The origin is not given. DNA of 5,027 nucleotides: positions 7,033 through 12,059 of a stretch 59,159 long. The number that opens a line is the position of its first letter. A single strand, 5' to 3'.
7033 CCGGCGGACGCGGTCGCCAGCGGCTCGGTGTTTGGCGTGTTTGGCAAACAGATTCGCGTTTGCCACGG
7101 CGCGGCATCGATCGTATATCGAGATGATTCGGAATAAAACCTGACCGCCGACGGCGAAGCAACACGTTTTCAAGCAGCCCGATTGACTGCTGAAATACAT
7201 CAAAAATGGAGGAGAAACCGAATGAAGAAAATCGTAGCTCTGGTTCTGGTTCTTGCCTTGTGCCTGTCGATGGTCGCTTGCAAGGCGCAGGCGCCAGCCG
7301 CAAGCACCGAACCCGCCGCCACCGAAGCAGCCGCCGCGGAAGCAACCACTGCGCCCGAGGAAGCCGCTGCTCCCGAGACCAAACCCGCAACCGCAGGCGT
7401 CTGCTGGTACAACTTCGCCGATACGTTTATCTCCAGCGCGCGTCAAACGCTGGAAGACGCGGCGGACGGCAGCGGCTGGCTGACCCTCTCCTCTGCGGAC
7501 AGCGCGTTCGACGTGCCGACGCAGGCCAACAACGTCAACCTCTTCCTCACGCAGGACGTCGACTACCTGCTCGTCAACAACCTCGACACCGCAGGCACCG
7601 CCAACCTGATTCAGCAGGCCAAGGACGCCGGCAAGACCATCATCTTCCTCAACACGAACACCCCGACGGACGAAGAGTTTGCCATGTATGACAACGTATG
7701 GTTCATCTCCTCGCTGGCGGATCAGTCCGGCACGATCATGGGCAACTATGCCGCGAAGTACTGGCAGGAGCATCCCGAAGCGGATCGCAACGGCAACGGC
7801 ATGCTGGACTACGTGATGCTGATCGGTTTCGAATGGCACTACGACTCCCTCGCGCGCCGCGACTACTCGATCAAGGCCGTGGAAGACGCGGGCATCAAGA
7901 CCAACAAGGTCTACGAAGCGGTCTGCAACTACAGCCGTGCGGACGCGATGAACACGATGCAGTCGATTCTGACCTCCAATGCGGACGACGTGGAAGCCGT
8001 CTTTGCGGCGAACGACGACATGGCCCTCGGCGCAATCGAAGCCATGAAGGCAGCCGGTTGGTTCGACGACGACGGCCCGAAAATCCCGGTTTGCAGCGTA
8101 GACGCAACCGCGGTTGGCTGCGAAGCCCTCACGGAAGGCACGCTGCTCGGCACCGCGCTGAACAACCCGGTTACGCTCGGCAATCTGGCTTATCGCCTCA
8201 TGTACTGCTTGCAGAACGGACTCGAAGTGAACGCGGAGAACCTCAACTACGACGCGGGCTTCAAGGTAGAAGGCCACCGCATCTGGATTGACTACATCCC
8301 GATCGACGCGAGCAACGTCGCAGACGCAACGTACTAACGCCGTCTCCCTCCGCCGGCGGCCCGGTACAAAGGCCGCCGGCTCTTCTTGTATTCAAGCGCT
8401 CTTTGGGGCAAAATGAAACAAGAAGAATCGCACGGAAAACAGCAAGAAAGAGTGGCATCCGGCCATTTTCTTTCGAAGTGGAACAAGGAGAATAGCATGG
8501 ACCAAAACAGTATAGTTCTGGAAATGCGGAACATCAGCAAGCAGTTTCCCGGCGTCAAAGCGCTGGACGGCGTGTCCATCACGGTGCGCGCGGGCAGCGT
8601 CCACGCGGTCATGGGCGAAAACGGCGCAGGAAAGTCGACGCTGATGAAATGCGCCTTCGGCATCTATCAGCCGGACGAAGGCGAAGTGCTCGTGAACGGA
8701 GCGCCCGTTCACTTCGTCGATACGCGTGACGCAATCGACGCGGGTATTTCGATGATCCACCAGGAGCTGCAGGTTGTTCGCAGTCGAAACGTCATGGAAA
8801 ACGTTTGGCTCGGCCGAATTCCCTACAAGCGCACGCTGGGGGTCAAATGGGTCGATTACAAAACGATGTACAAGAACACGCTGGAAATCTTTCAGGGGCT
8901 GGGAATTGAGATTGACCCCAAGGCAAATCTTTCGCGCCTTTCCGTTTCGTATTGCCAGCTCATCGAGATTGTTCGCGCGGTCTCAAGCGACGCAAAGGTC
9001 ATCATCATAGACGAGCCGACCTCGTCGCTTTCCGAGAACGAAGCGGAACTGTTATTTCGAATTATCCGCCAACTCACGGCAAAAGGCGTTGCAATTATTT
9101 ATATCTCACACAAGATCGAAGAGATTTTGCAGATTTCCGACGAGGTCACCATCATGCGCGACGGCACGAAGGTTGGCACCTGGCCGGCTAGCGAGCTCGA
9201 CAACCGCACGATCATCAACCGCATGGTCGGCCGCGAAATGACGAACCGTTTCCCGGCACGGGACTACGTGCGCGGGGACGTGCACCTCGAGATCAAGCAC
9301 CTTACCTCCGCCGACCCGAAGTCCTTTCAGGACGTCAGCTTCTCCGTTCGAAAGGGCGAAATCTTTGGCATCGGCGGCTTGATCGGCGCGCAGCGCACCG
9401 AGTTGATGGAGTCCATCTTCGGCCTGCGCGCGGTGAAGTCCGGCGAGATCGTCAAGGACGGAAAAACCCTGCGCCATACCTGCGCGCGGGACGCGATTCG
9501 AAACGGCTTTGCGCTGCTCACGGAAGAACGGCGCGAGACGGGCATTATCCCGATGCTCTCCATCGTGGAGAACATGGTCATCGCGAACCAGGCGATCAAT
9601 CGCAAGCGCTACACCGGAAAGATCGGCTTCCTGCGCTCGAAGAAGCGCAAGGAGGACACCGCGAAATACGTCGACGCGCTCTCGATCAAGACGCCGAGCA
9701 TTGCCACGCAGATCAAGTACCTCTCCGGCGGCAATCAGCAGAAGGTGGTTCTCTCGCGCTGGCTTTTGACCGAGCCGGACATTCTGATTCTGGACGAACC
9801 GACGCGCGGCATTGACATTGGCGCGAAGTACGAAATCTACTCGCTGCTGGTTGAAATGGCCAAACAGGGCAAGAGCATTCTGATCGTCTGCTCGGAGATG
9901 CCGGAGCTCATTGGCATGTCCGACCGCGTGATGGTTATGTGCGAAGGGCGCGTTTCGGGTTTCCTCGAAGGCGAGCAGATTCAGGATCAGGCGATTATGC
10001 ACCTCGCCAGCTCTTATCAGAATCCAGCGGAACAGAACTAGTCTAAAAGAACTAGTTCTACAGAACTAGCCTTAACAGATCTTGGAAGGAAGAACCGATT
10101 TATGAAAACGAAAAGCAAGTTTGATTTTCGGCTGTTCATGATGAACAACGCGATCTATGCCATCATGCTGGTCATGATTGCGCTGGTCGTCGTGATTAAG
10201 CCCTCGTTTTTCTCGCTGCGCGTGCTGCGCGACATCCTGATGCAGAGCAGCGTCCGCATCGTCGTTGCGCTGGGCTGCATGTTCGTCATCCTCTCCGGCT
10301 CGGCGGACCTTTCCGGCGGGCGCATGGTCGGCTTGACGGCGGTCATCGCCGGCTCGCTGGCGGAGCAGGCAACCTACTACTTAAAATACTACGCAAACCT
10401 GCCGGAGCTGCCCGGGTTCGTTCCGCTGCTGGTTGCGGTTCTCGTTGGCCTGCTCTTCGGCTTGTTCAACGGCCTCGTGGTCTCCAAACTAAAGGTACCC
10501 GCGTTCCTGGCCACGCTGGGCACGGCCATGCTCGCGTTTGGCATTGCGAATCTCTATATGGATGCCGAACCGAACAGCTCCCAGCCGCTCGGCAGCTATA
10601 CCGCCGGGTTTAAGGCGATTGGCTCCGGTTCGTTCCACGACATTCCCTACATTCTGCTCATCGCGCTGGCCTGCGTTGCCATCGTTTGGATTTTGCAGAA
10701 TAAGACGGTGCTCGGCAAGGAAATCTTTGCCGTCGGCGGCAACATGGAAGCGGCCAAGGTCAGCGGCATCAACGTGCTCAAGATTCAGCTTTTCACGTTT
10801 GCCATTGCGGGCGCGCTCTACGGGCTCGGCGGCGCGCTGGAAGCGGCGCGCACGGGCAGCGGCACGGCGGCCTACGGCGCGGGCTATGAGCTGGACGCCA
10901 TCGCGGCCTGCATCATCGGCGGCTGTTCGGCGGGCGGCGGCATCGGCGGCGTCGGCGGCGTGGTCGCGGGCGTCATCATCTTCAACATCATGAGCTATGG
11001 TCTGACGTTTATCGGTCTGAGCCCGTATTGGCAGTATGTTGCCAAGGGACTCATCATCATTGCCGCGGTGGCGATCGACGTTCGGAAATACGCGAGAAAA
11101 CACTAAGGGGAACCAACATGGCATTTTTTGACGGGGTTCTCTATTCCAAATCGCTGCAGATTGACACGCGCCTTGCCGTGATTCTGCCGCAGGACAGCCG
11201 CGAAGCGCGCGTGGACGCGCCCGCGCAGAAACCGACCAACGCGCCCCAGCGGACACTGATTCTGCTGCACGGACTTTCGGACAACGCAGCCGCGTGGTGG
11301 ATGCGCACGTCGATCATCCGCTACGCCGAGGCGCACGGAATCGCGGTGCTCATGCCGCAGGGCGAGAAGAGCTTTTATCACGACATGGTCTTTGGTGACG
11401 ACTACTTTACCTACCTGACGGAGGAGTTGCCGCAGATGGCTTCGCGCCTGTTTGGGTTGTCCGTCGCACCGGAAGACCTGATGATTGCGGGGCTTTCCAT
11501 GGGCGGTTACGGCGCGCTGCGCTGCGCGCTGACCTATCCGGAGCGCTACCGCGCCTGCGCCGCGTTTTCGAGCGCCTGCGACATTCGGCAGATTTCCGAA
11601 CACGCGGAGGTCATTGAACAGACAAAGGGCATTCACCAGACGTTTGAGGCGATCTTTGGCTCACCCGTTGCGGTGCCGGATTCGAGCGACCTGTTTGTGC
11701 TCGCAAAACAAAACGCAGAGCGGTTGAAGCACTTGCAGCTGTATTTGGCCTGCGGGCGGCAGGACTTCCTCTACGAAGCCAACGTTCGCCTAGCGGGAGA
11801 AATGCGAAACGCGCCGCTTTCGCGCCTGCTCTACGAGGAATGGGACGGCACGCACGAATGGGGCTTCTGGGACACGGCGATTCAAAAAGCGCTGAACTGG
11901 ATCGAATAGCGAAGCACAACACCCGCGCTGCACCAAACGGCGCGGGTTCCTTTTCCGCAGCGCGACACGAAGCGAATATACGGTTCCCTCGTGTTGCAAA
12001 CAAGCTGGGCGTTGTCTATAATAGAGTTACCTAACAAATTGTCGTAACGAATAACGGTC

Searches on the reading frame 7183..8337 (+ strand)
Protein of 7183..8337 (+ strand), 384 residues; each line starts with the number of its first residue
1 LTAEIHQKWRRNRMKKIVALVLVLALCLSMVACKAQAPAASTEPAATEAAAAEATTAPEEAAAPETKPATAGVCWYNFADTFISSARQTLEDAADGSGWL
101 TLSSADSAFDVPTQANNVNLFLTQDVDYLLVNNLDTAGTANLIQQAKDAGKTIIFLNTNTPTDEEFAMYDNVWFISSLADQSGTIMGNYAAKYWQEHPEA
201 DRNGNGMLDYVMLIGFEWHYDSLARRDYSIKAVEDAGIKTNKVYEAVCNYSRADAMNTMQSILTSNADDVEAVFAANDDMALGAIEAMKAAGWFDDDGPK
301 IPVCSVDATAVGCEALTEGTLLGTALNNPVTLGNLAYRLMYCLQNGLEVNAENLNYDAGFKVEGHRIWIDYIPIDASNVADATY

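Call 85: search_protein_families(library=pfam, max_evalue=0.00001, proteins=[window:7183-8337:+])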
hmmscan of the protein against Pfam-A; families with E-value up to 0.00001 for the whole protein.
window:7183-8337:+ (384 aa): 1 family
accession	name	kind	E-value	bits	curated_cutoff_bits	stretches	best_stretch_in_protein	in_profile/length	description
PF13407.12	Peripla_BP_4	-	3.7e-42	145.1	35.1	1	72-346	2-256/258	Periplasmic binding protein domain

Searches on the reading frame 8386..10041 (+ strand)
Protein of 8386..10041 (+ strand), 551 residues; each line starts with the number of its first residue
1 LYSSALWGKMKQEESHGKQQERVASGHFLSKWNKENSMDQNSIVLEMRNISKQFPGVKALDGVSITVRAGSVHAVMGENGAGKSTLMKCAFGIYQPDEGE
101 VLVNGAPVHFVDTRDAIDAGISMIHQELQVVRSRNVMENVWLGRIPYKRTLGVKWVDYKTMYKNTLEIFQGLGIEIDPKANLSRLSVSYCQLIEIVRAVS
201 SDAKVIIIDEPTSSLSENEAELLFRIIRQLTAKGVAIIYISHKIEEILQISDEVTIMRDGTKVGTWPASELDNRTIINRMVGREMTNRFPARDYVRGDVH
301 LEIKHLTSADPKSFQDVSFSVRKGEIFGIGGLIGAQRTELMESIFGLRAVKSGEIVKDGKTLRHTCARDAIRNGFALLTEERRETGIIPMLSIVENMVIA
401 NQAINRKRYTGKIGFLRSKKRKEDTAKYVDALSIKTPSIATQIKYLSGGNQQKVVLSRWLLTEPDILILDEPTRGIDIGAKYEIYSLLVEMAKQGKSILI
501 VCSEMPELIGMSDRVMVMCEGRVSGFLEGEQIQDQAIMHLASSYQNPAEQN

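Call 84: search_protein_families(library=pfam, max_evalue=0.00001, proteins=[window:8386-10041:+])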
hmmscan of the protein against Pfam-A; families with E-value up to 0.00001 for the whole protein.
window:8386-10041:+ (551 aa): 2 families
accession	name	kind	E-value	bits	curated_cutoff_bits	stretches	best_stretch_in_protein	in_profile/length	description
PF00005.33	ABC_tran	-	1.4e-48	165.4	25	2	60-213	1-137/137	ABC transporter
PF13304.12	AAA_21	-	3.2e-08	34.4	27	0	73-90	2-19/304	AAA domain, putative AbiEii toxin, Type IV TA system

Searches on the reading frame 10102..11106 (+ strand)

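Call 84: search_protein_families(library=pfam, max_evalue=0.00001, proteins=[window:10102-11106:+])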
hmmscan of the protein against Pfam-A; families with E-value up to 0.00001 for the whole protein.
window:10102-11106:+ (334 aa): 1 family
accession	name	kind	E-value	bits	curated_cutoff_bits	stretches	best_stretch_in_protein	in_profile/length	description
PF02653.21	BPD_transp_2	-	8.9e-41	140.2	26.8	1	44-322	4-268/269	Branched-chain amino acid transport system / permease component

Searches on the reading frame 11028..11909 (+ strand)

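Call 84: search_protein_families(library=pfam, max_evalue=0.00001, proteins=[window:11028-11909:+])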
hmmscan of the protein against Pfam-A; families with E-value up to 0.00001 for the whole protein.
window:11028-11909:+ (293 aa): 2 families
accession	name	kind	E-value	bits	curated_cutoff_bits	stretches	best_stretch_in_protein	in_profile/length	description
PF00756.26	Esterase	-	5.3e-21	76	22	1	42-291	3-250/251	Putative esterase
PF02230.22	Abhydrolase_2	-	1.7e-08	35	23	1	67-195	7-152/217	Phospholipase/Carboxylesterase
